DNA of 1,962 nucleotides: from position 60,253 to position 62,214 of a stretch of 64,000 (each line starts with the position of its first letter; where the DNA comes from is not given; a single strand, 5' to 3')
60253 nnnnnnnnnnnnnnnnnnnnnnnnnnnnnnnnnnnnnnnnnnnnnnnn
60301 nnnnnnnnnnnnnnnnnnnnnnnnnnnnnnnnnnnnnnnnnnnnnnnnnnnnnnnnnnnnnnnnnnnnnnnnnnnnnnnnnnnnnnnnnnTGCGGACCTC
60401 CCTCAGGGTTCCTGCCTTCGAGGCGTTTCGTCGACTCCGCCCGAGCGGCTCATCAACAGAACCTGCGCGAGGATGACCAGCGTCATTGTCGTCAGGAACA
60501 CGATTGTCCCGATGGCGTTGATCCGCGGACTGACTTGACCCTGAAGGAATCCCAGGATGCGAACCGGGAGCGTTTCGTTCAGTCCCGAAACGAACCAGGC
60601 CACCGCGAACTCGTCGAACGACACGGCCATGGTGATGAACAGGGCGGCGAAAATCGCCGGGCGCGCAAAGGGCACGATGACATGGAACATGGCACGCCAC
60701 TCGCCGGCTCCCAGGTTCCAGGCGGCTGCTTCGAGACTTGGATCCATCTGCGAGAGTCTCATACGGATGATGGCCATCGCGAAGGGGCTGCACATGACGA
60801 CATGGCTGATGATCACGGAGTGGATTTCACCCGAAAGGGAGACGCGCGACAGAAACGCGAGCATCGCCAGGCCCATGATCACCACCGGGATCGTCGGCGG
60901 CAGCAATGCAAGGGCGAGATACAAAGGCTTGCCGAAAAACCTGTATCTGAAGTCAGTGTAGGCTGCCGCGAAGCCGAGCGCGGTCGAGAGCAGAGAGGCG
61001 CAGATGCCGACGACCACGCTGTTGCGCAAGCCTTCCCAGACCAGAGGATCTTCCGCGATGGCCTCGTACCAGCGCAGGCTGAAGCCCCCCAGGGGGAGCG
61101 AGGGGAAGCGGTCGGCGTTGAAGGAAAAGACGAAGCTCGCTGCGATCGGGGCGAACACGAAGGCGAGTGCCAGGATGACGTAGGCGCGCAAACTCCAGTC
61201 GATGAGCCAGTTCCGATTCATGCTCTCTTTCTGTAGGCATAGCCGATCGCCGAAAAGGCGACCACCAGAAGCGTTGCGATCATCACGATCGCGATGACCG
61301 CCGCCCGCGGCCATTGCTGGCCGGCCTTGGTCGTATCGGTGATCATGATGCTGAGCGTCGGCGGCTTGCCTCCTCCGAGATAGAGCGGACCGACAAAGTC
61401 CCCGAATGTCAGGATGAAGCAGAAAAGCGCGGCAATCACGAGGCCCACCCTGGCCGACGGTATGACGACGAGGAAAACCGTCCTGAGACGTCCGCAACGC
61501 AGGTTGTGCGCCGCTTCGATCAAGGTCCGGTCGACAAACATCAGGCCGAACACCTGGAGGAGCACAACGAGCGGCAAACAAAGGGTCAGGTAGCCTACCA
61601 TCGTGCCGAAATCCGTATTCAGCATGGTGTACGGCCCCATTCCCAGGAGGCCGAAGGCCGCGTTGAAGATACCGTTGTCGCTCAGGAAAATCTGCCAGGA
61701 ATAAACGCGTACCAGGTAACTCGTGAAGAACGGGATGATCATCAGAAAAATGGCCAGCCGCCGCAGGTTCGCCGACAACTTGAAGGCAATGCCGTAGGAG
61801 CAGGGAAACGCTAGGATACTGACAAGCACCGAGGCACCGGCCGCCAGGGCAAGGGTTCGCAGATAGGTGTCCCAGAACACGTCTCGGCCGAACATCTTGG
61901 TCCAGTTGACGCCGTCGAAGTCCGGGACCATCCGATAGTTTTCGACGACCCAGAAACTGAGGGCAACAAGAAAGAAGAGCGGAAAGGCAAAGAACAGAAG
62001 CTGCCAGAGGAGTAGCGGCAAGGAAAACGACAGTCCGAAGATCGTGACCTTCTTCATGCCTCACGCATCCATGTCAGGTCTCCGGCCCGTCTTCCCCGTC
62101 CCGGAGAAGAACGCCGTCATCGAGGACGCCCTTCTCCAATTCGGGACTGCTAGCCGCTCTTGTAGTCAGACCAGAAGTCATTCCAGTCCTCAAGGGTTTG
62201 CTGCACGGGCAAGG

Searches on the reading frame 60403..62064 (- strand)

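Call 72: search_protein_families(library=pfam, proteins=[window:60403-62064:-], max_evalue=0.0001)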
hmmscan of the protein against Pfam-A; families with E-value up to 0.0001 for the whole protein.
window:60403-62064:- (553 aa): 1 family
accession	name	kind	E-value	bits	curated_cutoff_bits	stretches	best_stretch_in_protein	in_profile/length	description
PF00528.27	BPD_transp_1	-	6.2e-12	46.1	26.4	1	361-534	2-172/184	Binding-protein-dependent transport system inner membrane component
